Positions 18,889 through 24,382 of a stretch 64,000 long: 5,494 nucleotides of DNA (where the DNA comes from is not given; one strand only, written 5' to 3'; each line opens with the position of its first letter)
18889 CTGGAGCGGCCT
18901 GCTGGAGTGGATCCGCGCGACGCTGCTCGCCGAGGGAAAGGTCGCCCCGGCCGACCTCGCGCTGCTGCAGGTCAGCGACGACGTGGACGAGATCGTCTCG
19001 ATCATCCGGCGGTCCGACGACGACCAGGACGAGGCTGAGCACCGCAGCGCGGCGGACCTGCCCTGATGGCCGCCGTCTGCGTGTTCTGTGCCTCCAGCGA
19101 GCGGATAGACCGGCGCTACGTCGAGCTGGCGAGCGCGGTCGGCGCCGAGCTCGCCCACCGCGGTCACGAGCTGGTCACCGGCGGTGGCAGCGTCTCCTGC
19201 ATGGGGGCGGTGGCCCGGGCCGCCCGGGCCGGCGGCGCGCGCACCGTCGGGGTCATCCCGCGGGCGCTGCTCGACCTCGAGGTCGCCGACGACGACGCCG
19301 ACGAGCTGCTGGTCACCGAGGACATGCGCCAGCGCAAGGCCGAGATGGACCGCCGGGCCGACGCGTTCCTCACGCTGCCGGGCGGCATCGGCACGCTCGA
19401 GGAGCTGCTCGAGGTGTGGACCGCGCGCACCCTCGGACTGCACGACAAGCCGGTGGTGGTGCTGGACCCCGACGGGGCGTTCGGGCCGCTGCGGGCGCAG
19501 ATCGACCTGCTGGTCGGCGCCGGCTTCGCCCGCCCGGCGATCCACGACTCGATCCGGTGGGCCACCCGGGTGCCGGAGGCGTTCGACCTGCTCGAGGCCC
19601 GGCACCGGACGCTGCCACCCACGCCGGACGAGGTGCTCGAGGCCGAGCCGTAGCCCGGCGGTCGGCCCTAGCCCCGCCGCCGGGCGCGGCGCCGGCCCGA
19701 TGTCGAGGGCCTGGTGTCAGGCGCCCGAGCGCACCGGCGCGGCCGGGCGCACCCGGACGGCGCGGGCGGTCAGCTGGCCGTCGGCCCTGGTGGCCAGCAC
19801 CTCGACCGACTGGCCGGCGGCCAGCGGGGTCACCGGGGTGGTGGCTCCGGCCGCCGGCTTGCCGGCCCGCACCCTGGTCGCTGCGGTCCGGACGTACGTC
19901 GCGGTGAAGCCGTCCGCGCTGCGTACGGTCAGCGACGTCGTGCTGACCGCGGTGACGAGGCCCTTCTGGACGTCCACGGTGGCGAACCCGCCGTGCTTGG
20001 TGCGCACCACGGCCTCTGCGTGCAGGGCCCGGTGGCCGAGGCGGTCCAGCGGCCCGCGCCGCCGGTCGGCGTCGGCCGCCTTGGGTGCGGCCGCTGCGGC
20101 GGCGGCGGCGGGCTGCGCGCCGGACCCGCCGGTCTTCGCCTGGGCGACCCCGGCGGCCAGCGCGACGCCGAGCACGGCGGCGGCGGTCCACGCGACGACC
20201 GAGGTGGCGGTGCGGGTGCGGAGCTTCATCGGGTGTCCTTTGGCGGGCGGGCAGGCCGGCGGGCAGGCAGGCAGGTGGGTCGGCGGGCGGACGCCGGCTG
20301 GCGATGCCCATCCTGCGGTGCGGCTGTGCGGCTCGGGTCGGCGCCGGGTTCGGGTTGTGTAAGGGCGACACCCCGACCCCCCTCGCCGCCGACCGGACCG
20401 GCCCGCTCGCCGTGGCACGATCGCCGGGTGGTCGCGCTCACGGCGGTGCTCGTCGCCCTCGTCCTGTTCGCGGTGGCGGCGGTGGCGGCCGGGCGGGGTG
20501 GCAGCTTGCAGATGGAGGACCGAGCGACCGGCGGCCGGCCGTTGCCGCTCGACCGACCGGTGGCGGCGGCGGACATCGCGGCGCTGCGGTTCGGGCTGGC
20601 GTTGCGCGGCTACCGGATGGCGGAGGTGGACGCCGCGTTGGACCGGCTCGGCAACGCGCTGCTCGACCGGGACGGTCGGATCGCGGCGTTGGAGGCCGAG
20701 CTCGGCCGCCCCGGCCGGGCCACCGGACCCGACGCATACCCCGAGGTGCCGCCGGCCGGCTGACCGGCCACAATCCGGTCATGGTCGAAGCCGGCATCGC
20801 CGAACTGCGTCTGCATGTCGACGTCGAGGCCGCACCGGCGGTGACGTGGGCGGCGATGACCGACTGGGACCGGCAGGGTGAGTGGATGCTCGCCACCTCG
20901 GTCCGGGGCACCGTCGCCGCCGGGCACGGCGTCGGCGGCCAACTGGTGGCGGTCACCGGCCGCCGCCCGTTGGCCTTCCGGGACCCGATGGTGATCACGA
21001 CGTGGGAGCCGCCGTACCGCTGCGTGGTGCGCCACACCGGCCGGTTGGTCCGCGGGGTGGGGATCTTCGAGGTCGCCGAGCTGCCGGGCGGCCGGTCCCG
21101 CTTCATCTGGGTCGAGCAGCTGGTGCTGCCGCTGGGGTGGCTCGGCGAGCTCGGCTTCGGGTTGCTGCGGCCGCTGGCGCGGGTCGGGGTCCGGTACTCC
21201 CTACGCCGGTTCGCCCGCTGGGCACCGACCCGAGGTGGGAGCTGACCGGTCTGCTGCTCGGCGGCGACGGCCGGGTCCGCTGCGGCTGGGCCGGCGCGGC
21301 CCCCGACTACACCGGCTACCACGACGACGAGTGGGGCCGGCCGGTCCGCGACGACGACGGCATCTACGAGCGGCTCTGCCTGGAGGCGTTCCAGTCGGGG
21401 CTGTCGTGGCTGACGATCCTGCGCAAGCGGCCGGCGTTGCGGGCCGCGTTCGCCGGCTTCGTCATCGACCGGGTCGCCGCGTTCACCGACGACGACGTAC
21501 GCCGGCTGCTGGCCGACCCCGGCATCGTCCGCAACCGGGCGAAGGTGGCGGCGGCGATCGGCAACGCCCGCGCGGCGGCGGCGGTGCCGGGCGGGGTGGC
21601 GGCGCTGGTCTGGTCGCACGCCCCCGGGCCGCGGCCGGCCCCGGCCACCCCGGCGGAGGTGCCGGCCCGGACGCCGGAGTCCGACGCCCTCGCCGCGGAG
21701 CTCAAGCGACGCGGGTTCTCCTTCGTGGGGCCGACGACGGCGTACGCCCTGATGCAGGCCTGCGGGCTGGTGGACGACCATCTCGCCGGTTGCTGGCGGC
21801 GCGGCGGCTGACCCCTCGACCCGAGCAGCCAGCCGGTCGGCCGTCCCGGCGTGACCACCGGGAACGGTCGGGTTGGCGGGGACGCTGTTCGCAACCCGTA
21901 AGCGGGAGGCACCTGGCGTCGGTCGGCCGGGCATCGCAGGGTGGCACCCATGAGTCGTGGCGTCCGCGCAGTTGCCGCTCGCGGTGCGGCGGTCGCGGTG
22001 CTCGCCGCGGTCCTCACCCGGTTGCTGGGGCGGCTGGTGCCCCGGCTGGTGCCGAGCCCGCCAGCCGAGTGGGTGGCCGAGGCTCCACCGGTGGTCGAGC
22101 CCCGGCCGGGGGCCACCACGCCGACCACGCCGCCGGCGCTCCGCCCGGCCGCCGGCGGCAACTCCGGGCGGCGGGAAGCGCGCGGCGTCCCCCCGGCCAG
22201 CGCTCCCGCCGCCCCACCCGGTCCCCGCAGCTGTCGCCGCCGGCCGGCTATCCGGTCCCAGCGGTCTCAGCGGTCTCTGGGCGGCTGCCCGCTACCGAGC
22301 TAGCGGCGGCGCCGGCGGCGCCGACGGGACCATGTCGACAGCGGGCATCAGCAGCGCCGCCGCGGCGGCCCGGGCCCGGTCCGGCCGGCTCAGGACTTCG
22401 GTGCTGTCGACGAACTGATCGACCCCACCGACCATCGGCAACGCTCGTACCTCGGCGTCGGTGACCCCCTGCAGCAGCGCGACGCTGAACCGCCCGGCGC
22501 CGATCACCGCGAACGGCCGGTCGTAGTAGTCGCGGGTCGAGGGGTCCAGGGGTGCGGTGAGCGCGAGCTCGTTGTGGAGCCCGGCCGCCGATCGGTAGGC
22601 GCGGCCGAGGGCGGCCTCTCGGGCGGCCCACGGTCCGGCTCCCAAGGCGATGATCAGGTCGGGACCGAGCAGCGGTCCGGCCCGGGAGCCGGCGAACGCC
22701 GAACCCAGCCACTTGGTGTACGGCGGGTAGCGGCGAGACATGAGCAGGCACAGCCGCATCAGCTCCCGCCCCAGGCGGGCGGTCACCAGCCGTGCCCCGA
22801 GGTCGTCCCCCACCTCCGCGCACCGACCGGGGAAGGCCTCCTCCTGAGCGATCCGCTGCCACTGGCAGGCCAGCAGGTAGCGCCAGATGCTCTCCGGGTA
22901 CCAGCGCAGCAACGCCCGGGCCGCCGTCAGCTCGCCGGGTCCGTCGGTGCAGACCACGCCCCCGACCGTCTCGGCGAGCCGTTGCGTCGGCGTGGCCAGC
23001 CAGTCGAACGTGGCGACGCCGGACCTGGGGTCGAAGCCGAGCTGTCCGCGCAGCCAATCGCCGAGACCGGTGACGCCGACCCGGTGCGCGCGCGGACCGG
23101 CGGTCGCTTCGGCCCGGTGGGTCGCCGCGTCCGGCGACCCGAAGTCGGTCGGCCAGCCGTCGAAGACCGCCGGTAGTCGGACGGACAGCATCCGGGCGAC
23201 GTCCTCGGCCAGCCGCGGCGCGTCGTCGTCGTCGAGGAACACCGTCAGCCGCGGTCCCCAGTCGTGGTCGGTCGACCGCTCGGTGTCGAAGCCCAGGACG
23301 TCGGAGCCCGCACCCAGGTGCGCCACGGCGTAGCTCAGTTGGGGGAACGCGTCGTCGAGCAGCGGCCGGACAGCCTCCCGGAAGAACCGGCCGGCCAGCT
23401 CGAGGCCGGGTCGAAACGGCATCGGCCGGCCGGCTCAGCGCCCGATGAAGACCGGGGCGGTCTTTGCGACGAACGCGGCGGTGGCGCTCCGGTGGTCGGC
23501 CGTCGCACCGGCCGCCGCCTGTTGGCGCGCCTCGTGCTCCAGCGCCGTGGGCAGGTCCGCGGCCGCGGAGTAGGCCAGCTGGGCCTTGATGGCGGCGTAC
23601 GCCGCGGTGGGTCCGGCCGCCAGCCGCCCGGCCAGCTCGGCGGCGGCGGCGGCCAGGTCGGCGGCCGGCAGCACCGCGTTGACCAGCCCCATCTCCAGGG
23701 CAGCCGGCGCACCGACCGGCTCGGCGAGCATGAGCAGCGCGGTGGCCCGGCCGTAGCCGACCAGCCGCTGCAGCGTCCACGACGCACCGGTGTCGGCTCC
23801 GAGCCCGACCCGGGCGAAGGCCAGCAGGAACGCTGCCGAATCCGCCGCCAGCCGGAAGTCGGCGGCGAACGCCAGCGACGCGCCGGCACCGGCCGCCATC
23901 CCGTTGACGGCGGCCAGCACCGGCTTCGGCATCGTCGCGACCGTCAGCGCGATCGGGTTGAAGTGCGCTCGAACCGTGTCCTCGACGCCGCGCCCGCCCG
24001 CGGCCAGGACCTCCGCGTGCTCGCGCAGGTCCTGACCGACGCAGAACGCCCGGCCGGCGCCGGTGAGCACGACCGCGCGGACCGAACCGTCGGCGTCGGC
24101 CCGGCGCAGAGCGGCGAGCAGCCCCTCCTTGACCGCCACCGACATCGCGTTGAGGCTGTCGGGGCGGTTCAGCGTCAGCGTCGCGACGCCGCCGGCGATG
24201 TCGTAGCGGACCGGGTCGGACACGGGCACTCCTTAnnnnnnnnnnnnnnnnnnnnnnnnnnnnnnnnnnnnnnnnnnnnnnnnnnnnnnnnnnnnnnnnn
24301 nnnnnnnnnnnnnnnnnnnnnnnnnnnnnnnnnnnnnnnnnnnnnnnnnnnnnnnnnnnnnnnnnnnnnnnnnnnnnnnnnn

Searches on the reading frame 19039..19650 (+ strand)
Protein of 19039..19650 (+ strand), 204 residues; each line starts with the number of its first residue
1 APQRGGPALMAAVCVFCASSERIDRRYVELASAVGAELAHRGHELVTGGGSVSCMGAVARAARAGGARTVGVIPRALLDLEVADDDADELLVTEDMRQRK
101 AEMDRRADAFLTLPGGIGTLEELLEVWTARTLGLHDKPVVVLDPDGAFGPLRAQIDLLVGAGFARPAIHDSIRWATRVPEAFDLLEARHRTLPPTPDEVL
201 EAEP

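Call 92: search_protein_families(library=pfam, proteins=[window:19039-19650:+], max_evalue=0.000001)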
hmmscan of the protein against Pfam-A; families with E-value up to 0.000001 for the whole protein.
window:19039-19650:+ (204 aa): 2 families
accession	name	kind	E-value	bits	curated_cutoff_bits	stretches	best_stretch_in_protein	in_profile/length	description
PF03641.19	Lysine_decarbox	-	1.7e-33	116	27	1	55-183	1-129/131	Possible lysine decarboxylase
PF18306.6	LDcluster4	-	3.9e-15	56.2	26.3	1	13-143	4-124/151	SLOG cluster4 family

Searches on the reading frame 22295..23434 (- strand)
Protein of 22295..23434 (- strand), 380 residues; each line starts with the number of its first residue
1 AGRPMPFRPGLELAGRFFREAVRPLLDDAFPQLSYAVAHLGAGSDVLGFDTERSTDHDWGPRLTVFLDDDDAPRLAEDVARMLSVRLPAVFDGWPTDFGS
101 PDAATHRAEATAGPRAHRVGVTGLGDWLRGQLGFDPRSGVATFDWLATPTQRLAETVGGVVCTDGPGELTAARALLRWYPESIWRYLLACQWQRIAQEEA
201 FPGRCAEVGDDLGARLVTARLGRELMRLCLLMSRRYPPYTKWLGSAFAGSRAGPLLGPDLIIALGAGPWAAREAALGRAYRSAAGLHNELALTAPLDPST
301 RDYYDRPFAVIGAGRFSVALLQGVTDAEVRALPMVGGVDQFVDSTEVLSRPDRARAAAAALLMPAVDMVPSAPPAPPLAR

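Call 92: search_protein_families(library=pfam, proteins=[window:22295-23434:-], max_evalue=0.000001)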
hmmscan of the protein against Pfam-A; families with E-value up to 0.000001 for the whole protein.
window:22295-23434:- (380 aa): 1 family
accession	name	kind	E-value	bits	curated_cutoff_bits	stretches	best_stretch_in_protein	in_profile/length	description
PF13228.11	DUF4037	-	6.4e-31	107.5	22.1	1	145-243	1-101/101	Domain of unknown function (DUF4037)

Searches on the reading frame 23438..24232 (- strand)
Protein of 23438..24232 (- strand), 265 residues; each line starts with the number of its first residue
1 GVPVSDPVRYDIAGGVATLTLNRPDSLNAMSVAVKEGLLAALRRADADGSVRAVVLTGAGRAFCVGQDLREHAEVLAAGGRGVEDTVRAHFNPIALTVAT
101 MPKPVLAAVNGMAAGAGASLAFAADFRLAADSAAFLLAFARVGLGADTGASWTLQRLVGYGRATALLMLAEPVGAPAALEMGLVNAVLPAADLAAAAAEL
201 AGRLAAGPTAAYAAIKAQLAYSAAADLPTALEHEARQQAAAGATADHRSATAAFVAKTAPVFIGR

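Call 92: search_protein_families(library=pfam, proteins=[window:23438-24232:-], max_evalue=0.000001)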
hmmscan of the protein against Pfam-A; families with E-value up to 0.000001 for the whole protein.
window:23438-24232:- (265 aa): 2 families
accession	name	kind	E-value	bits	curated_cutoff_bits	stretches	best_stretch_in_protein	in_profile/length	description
PF00378.25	ECH_1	-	1.4e-55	188.8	27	1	13-263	3-249/251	Enoyl-CoA hydratase/isomerase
PF16113.10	ECH_2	-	1.4e-31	110.7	27.2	1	17-231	2-215/335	Enoyl-CoA hydratase/isomerase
